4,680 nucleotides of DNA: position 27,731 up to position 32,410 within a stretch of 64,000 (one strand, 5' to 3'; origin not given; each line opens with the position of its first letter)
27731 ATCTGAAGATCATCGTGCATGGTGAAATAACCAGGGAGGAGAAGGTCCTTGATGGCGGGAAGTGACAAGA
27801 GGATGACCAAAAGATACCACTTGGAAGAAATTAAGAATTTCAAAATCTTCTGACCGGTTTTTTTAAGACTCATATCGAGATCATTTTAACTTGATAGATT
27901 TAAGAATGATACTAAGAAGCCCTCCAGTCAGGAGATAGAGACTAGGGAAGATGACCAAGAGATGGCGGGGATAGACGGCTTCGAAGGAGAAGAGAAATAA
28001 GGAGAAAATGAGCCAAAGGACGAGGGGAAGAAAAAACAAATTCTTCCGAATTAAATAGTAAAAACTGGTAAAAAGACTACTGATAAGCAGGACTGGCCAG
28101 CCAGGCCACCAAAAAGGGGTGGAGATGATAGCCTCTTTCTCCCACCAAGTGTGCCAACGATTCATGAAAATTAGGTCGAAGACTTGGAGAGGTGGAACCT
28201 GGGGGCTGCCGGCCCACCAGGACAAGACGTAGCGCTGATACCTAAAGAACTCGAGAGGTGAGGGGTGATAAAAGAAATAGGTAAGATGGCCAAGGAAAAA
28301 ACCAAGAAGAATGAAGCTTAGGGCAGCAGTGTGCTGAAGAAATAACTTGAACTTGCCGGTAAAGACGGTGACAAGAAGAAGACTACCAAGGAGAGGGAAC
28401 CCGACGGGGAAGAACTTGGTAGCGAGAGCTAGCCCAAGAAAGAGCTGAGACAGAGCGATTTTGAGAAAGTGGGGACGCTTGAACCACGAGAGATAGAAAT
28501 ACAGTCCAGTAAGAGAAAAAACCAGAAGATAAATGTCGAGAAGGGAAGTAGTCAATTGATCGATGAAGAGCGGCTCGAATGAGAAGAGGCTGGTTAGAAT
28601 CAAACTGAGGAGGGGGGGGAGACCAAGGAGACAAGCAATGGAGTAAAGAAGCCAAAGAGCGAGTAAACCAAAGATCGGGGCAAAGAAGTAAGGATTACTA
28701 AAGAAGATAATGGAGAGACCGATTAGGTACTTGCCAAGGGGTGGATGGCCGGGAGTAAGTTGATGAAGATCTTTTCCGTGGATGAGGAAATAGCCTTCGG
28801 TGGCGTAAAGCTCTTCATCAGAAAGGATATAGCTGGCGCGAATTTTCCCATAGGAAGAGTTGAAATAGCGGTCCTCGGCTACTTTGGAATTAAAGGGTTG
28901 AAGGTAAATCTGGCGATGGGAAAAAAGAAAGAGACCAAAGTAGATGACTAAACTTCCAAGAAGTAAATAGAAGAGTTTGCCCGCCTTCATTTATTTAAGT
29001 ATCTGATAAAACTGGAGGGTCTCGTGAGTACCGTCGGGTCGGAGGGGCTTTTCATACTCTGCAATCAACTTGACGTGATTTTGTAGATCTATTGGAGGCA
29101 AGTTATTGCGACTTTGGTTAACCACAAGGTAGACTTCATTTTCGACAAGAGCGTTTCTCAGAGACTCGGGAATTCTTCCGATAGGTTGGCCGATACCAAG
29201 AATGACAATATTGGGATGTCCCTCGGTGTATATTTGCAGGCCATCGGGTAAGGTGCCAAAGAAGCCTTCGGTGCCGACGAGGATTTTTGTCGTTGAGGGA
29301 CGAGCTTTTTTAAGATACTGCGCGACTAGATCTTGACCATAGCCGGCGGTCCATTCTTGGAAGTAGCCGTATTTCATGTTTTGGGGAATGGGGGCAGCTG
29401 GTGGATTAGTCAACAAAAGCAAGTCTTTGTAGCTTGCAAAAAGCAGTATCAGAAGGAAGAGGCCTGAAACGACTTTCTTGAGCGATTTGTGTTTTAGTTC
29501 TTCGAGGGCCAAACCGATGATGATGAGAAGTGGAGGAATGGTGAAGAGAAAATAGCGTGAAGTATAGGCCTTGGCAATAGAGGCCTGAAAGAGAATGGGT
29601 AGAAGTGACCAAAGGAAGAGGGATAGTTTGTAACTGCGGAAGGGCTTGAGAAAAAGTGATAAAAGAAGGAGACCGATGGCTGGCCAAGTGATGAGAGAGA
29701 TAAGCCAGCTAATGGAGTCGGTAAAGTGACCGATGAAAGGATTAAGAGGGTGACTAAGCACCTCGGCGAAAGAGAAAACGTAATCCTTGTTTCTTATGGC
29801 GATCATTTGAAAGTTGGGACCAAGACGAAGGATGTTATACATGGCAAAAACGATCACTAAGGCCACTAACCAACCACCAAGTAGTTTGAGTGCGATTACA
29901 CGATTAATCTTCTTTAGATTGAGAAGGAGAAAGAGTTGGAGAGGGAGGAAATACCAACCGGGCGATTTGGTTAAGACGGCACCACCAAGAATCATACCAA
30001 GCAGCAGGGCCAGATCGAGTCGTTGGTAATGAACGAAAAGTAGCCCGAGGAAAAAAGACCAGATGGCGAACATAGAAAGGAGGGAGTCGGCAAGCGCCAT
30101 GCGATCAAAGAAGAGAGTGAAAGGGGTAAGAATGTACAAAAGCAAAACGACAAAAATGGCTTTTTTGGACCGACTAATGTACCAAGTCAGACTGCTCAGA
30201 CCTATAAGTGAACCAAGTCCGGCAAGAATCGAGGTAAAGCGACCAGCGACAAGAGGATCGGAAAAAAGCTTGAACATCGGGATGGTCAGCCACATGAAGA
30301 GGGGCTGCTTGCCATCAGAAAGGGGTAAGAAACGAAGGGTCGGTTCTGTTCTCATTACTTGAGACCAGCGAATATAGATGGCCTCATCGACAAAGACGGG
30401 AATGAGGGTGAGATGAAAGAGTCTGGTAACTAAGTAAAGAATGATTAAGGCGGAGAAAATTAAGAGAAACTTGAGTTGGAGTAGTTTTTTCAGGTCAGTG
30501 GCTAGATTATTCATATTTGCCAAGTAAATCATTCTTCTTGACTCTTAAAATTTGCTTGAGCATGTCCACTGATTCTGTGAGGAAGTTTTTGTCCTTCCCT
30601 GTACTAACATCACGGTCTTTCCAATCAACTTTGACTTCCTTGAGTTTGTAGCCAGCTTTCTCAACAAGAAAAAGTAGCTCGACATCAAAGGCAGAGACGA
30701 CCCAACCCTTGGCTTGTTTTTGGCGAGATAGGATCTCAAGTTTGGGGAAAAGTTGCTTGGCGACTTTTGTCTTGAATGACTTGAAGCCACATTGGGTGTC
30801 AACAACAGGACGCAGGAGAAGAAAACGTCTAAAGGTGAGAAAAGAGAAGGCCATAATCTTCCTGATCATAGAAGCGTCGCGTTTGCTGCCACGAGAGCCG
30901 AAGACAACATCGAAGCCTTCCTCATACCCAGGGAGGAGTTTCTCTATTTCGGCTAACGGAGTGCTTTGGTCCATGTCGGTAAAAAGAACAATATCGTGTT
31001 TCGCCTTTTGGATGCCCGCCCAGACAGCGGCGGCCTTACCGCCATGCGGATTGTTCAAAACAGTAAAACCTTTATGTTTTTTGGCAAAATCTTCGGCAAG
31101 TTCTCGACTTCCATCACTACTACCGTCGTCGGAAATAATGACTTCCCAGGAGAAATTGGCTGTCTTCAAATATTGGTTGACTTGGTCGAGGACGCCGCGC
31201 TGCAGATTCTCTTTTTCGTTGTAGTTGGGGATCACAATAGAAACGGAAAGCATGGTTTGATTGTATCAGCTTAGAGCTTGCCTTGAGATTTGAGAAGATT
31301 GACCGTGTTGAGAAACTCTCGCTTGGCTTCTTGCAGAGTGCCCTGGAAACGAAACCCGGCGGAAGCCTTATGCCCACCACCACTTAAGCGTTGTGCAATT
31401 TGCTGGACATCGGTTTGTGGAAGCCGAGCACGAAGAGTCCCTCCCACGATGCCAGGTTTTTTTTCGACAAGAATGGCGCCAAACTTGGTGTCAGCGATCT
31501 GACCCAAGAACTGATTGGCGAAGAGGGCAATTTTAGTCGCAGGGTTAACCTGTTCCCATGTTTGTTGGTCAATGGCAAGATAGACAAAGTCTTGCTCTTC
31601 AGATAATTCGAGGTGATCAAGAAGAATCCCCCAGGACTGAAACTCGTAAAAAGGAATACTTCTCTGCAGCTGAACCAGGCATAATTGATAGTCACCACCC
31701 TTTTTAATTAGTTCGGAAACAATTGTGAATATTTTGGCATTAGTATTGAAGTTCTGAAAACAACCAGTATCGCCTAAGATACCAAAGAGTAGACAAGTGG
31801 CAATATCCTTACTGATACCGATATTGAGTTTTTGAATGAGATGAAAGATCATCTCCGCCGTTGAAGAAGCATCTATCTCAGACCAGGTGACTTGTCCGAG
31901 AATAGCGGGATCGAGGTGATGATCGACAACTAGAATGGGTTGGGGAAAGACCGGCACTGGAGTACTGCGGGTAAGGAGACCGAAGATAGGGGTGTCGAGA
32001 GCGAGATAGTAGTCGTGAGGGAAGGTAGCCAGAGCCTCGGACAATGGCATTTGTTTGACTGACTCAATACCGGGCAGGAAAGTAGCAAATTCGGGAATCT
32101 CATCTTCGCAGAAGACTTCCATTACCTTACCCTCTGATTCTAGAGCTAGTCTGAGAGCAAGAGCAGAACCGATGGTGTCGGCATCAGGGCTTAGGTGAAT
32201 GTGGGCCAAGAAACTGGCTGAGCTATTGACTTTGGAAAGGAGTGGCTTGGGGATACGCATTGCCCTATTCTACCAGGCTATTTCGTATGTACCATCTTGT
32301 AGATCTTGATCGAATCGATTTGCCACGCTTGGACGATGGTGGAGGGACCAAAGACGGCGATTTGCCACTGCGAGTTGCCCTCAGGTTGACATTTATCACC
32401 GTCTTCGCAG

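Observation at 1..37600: About 37 kb devoted almost entirely to envelope glycosylation: at least 11 GT-C membrane glycosyltransferases, three Dpm1-like polyprenyl-phosphate sugar synthases, five other GT-A/GT-B enzymes, a flippase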

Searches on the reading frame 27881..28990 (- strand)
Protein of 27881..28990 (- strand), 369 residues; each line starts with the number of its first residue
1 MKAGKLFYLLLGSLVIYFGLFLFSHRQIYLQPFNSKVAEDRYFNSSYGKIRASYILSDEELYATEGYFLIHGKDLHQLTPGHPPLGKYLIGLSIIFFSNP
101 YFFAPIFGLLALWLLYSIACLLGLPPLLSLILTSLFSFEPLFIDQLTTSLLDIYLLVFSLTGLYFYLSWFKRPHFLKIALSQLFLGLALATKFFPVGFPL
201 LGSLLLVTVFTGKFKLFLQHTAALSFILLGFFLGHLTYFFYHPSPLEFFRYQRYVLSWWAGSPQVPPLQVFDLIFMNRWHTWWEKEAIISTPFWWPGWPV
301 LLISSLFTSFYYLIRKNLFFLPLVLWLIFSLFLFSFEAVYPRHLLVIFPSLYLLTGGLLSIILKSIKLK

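Call 8: search_protein_families(library=pfam, proteins=[window:27881-28990:-], max_evalue=0.01)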
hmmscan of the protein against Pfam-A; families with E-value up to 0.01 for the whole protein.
window:27881-28990:- (369 aa): 1 family
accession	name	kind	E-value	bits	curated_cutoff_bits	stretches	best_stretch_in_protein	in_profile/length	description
PF02366.24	PMT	-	8.6e-06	25.9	22.7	1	102-230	87-227/245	Dolichyl-phosphate-mannose-protein mannosyltransferase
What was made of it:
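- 27881..28990 (-): Short (369 aa) PMT-like GT-C (SDEELY...HPPLGK). PF02366, 25.9 bits against a cut-off of 22.7 (call 8).
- On Protein O-mannosyltransferase PMT / CAZy GT39: 27881-28990 scores 25.9 bits against a cut-off of 22.7, covering profile positions 87-227 only (call 8).
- Checked: 27881-28990: PF02366 PMT, 25.9 bits against a cut-off of 22.7 (call 8).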

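Call 14: search_protein_families(library=ncbifam, proteins=[window:27881-28990:-], max_evalue=0.01)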
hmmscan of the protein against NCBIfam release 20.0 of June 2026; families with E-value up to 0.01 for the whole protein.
window:27881-28990:- (369 aa): 0 families

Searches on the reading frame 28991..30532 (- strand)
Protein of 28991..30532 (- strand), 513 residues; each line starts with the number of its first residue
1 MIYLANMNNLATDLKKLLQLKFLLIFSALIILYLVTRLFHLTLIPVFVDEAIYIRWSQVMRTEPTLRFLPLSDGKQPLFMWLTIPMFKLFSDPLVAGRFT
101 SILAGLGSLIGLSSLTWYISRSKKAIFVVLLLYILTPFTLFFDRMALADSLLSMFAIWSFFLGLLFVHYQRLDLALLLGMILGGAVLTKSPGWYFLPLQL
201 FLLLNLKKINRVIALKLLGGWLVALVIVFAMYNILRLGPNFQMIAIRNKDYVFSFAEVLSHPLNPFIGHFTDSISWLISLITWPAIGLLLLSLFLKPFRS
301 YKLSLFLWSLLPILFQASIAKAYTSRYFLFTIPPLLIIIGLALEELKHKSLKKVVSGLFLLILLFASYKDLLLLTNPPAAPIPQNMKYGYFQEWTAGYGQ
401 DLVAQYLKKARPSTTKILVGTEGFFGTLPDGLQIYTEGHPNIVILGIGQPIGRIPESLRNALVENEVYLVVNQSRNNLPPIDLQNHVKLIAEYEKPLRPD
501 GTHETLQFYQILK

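Call 8: search_protein_families(library=pfam, proteins=[window:28991-30532:-], max_evalue=0.01)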
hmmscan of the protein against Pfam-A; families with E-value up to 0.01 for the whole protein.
window:28991-30532:- (513 aa): 1 family
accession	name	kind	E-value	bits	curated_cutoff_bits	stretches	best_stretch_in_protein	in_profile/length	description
PF13231.12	PMT_2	-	7.8e-08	33.1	26.1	1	77-228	4-154/160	Dolichyl-phosphate-mannose-protein mannosyltransferase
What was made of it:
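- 28991..30532 (-): ArnT/PMT_2-like GT-C (VDEAIY...KQPLFMW). Paired with GT2 30507-31253. PF13231, 33.1 bits (call 8).
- Checked: 28991-30532: PMT_2, 33.1 bits (call 8).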

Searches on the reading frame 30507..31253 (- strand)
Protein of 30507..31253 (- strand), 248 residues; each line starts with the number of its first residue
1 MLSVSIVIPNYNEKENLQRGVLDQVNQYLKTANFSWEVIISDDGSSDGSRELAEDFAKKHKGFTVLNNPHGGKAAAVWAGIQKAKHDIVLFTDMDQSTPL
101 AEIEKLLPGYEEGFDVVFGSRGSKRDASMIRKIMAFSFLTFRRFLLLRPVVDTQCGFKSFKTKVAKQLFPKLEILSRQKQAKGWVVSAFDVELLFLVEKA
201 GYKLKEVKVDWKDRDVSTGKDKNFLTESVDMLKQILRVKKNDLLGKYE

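Call 8: search_protein_families(library=pfam, proteins=[window:30507-31253:-], max_evalue=0.01)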
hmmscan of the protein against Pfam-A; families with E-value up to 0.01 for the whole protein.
window:30507-31253:- (248 aa): 3 families
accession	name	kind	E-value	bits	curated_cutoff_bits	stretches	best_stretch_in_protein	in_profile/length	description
PF00535.33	Glycos_transf_2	-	1.2e-27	97.4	23.3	1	5-169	1-168/168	Glycosyl transferase family 2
PF13641.12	Glyco_tranf_2_3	-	4.5e-07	30.5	27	1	4-129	3-131/230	Glycosyltransferase like family 2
PF10111.15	Glyco_tranf_2_2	-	7.4e-07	29.4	27.3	1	5-107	1-103/276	Glycosyltransferase like family 2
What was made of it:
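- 30507..31253 (-): Soluble Dpm1/ArnC/GtrB-like GT2. Putative polyprenyl-phosphate sugar synthase. PF00535, 97.4 bits (call 8).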

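Call 52: search_solved_structures(query=window:30507-31253:-, max_evalue=0.001)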
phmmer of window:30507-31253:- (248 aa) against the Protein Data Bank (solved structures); distinct sequences matched with E-value up to 0.001: 15.
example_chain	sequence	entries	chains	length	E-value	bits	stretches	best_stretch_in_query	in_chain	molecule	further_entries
9bhc_C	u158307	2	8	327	7.4e-17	64.7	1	3-135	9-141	Undecaprenyl-phosphate 4-deoxy-4-formamido-L-arabinose transferase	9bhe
8vxh_A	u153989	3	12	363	9.4e-17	64.4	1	3-135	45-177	Undecaprenyl-phosphate 4-deoxy-4-formamido-L-arabinose transferase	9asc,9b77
5mlz_A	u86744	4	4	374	3.2e-14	56.1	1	2-166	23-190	Dolichol monophosphate mannose synthase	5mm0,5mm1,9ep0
9hwj_A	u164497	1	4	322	1.2e-13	54.3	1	3-134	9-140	Undecaprenyl-phosphate 4-deoxy-4-formamido-L-arabinose transferase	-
5eke_A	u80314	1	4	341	4.3e-13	52.4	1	3-139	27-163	Uncharacterized glycosyltransferase sll0501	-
5ekp_C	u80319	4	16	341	4.4e-13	52.4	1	3-139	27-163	Uncharacterized glycosyltransferase sll0501 | Glycosyltransferase sll0501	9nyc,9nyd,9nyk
9nye_A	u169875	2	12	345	4.5e-13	52.4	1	3-139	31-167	Glycosyltransferase sll0501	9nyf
6h1j_A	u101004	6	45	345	5.9e-08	35.6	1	2-132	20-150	Probable ss-1,3-N-acetylglucosaminyltransferase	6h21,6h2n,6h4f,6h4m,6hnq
5hea_A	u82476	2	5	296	7.3e-08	35.3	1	4-107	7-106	Putative glycosyltransferase (GalT1)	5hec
2z87_A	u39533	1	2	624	5.4e-07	32.5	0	4-97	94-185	Chondroitin synthase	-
2z86_A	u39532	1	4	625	5.4e-07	32.5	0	4-97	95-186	Chondroitin synthase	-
3bcv_A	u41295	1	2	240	9.7e-05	25.1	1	3-96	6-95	Putative glycosyltransferase protein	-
8bz4_A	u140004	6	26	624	0.00032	23.4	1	3-120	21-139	Glycosyltransferase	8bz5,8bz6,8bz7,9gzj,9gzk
6p61_A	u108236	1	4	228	0.00035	23.3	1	3-117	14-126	Glycosyltransferase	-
8bz8_A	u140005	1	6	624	0.00035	23.3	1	3-120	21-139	Glycosyltransferase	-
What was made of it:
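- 30507..31253 (-): Best solved relatives: ArnC E 7e-17, DPMS 3e-14, GtrB 4e-13 (call 52).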

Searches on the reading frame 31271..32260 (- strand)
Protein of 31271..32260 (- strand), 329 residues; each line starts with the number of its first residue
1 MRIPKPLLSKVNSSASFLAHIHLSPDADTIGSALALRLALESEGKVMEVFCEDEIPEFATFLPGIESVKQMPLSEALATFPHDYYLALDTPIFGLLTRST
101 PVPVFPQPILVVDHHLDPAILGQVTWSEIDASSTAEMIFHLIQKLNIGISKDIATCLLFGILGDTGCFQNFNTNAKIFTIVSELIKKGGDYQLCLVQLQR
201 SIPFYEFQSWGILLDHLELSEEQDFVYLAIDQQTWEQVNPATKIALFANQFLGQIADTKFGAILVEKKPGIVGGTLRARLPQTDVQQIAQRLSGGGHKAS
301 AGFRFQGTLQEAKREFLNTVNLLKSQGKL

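Call 8: search_protein_families(library=pfam, proteins=[window:31271-32260:-], max_evalue=0.01)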
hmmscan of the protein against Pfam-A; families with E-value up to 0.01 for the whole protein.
window:31271-32260:- (329 aa): 2 families
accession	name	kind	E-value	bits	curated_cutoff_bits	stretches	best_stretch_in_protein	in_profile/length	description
PF01368.27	DHH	-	2.6e-12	47.5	28.1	1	20-161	5-125/125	DHH family, N-terminal domain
PF02272.25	DHHA1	-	5.5e-07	30.4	25.9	1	243-321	17-97/102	DHHA1 domain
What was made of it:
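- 31271..32260 (-): DHH/DHHA1 phosphoesterase embedded in the cluster. Not a glycosylation enzyme. PF01368 and PF02272 (call 8).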
